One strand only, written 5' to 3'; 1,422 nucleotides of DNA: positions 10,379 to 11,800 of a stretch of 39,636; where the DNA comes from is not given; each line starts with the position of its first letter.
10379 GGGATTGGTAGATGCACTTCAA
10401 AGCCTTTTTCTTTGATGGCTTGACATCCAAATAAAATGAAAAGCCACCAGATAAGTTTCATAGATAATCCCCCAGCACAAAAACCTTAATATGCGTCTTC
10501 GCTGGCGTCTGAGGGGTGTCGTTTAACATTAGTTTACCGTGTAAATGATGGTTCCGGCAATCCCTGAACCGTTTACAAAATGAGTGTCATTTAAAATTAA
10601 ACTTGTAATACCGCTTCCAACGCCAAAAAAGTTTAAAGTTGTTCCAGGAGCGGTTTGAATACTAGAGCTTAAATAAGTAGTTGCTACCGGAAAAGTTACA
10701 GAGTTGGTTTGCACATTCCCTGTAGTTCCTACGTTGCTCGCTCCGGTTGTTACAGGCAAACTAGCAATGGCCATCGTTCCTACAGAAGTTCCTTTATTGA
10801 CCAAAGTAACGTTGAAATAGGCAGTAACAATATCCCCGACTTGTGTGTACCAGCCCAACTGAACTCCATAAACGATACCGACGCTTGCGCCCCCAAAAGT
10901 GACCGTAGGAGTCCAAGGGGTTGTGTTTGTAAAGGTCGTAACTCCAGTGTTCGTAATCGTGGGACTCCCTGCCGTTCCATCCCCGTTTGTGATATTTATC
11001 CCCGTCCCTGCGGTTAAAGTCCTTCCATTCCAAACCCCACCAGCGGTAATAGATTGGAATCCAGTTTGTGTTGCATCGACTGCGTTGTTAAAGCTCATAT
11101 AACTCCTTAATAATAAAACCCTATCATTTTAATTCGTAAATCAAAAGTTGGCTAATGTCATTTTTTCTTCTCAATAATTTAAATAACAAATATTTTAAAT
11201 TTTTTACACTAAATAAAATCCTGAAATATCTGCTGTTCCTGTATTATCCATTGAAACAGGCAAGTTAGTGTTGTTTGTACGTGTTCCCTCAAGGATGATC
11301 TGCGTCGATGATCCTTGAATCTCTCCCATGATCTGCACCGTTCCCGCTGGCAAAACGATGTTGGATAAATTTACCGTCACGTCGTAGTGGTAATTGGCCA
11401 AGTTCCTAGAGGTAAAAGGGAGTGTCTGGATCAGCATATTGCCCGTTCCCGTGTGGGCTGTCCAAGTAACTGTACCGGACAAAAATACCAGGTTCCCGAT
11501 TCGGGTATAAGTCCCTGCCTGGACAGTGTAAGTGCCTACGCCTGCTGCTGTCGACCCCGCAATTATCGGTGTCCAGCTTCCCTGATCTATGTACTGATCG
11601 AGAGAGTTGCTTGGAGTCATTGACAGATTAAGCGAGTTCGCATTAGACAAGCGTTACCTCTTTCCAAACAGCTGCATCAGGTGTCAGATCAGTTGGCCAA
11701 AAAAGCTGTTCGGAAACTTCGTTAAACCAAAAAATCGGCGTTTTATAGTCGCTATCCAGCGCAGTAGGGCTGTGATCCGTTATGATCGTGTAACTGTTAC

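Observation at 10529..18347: Eight-gene receptor-binding arsenal built from shuffled modules (about one fifth of the genome)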

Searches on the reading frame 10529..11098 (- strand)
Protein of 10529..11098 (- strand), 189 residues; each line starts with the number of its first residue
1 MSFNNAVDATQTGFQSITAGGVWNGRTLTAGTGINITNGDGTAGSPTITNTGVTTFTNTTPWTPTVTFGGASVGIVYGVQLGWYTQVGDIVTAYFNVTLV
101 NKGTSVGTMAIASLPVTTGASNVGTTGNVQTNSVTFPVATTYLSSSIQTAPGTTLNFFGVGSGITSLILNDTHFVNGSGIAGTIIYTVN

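Call 4: search_protein_families(library=pfam, proteins=[window:10529-11098:-], max_evalue=1)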
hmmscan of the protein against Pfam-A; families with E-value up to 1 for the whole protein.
window:10529-11098:- (189 aa): 0 families

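Call 5: search_protein_families(library=phrogs, proteins=[window:10529-11098:-], max_evalue=0.1)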
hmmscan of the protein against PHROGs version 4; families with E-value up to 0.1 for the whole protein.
window:10529-11098:- (189 aa): 1 family
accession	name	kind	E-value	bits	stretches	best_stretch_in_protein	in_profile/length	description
phrog_17970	-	unknown function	0.00056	20.4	1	4-136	168-295/357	-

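Call 32: search_dna_similar(query=window:10529-11098:-, collection=phages, mode=protein, max_rows=15, max_evalue=0.01)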
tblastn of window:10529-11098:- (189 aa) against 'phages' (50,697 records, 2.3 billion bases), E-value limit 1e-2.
No match.

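Call 65: search_protein_representatives(protein=window:10529-11098:-)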
Query: 189 residues. Proteins with E-value up to 0.001 (for the whole library): 3534; up to 1e-10: 122; up to 1e-30: 3. The best 150 are listed.
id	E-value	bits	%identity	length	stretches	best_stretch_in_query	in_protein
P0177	5.7e-60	218.3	65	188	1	1-189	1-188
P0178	1.0e-50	188.1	57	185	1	1-188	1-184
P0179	7.7e-33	129.9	49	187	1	6-188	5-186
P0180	8.6e-26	107.0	44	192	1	1-186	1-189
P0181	2.5e-21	92.4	50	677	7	11-54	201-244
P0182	2.1e-20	89.4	39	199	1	15-186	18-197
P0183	4.2e-18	81.9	49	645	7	11-49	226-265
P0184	2.1e-17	79.6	48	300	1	39-186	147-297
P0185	7.7e-17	77.8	37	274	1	31-187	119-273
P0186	5.2e-16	75.1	42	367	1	51-182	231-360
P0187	2.3e-15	73.0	42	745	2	53-180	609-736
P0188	3.3e-15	72.5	41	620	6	11-55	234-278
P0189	4.0e-15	72.2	42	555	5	10-57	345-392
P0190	4.5e-15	72.0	40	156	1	59-188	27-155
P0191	6.1e-15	71.6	40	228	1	47-187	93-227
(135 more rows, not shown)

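Call 72: search_protein_families(library=ncbifam, proteins=[window:10529-11098:-], max_evalue=0.1)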
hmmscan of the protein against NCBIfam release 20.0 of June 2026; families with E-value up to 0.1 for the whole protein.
window:10529-11098:- (189 aa): 1 family
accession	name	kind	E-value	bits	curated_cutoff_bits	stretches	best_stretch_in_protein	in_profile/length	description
NF006720.0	PRK09258.1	equivalog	0.019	14.3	285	1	119-169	286-334/338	3-oxoacyl-ACP synthase III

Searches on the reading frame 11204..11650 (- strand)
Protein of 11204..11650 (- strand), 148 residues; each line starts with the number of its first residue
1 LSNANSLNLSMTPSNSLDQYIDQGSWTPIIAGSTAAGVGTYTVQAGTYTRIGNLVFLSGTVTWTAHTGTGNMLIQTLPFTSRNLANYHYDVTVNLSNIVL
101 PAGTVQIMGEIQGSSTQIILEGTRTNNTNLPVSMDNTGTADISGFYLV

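Call 4: search_protein_families(library=pfam, proteins=[window:11204-11650:-], max_evalue=1)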
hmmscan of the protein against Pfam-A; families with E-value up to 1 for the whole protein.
window:11204-11650:- (148 aa): 0 families

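Call 5: search_protein_families(library=phrogs, proteins=[window:11204-11650:-], max_evalue=0.1)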
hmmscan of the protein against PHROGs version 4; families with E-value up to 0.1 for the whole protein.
window:11204-11650:- (148 aa): 3 families
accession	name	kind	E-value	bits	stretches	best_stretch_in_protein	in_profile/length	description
phrog_29288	-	unknown function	4.3e-07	28.7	1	10-97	1418-1507/1558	-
phrog_23731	-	unknown function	0.00022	20.8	1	12-71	569-626/701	-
phrog_3639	-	tail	0.059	13.5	1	44-101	385-432/474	minor tail protein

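Call 33: search_dna_similar(query=window:11204-11650:-, collection=phages, mode=protein, max_rows=15, max_evalue=0.01)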
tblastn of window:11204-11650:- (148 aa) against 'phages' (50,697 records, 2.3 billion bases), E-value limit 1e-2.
Records with a match: 30; places in all: 30; records where one place covers at least 80% of the query: 4.
Best place of each record, by identity: <60% 30.
By first word of the organism name: Synechococcus 13; Caudoviricetes 5; Klebsiella 3; Pelagibacter 2; Cyanophage 2; Phage 1; Pseudoalteromonas 1; Enterobacter 1; uncultured 1; Methylophilales 1.
By host as written in the record: - 7; Synechococcus sp. WH7803 4; Synechococcus sp. CB0101 3; Synechococcus sp. WH 7803 2; Synechococcus sp. MW02 2; Synechococcus sp. KCZYC6 2; Gammaproteobacteria 1; Klebsiella pneumoniae ST147 1; and 8 more.
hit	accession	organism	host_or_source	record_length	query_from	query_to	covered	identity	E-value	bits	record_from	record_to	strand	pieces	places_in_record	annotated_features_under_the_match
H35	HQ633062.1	Synechococcus phage S-CBP3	Synechococcus sp. CB0101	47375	7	148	96%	36.6%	6e-20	91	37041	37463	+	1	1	hypothetical protein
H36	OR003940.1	Phage DSL-LC05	Gammaproteobacteria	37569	1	148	100%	32.1%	2e-11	66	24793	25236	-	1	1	hypothetical protein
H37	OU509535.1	Klebsiella pneumoniae phage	not known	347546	17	147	89%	34.3%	5e-11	65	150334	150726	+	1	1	record has no annotation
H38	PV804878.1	Klebsiella phage RMN1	Klebsiella pneumoniae ST147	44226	23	148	85%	35.1%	1e-7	55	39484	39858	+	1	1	non-contractile tail fiber protein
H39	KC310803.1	Synechococcus phage S-CBP3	Synechococcus sp. CB0101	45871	7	89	56%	48.2%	5e-17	82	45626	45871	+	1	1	hypothetical protein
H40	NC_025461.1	Synechococcus phage S-CBP3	Synechococcus sp. CB0101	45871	7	89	56%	48.2%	5e-17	82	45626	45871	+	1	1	tail fiber protein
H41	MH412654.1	Synechococcus phage S-T4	Synechococcus sp. WH 7803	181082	14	131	80%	30.8%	2e-5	49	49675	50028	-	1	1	hypothetical protein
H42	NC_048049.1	Synechococcus phage S-T4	Synechococcus sp. WH 7803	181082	14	131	80%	30.8%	2e-5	49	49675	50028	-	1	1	hypothetical protein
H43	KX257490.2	Pseudoalteromonas virus vB_PspP-H6/1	Pseudoalteromonas sp. H6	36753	16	120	71%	33.0%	1e-5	49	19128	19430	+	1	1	putative tailspike protein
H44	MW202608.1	Caudoviricetes sp.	Manatee Spring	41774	24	128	71%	31.8%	8e-4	44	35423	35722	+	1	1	hypothetical protein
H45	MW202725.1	Caudoviricetes sp.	Manatee Spring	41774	24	128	71%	31.8%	8e-4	44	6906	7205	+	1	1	hypothetical protein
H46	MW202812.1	Caudoviricetes sp.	Manatee Spring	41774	24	128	71%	31.8%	8e-4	44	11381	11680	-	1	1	hypothetical protein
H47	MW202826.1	Caudoviricetes sp.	Manatee Spring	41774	24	128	71%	31.8%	8e-4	44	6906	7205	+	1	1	hypothetical protein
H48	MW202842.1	Caudoviricetes sp.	Manatee Spring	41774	24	128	71%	31.8%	8e-4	44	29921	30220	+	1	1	hypothetical protein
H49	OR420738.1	Pelagibacter phage HTVC131P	Candidatus Pelagibacter sp. HTCC7211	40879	14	123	74%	30.0%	5e-5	47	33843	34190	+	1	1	hypothetical protein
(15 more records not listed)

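Call 44: get_annotated_region(hit=H36, flank=8000)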
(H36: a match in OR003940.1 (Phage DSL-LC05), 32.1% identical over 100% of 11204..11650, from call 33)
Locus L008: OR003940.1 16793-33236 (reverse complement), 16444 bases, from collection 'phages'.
description: Phage DSL-LC05, complete genome.
organism: Phage DSL-LC05 (NCBI taxid 3058959)
taxonomy: Viruses; Duplodnaviria; Heunggongvirae; Uroviricota; Caudoviricetes
host: Gammaproteobacteria; source: water sample of Dishui Lake; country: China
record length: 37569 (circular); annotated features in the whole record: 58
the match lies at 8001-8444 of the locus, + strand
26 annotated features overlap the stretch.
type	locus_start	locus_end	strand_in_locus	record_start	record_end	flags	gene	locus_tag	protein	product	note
CDS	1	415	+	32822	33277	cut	-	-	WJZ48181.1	terminase small subunit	-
CDS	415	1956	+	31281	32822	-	-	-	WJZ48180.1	terminase large subunit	-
CDS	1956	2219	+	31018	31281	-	-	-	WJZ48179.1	hypothetical protein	-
CDS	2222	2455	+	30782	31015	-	-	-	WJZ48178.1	hypothetical protein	-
CDS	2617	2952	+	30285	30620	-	-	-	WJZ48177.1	HNH endonuclease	-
CDS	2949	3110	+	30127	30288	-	-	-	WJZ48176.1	hypothetical protein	-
CDS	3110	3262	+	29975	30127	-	-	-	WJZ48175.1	hypothetical protein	-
CDS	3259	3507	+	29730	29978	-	-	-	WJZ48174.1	co-chaperonin GroES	-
CDS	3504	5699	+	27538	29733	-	-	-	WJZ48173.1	portal protein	-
CDS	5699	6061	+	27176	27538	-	-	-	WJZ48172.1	DNA binding protein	-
CDS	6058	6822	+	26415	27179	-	-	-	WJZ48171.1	hypothetical protein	-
CDS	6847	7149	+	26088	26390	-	-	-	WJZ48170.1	hypothetical protein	-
CDS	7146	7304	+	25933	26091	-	-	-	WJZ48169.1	hypothetical protein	-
CDS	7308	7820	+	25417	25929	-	-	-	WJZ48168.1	pectate lyase superfamily protein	-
CDS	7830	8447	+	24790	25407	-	-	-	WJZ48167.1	hypothetical protein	-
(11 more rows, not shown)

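Call 72: search_protein_families(library=ncbifam, proteins=[window:11204-11650:-], max_evalue=0.1)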
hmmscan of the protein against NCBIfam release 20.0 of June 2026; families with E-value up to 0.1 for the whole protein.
window:11204-11650:- (148 aa): 1 family
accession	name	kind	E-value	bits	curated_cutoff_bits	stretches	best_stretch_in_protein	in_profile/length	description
NF006253.0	PRK08395.1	equivalog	0.021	14.5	244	1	50-101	18-69/166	fumarate hydratase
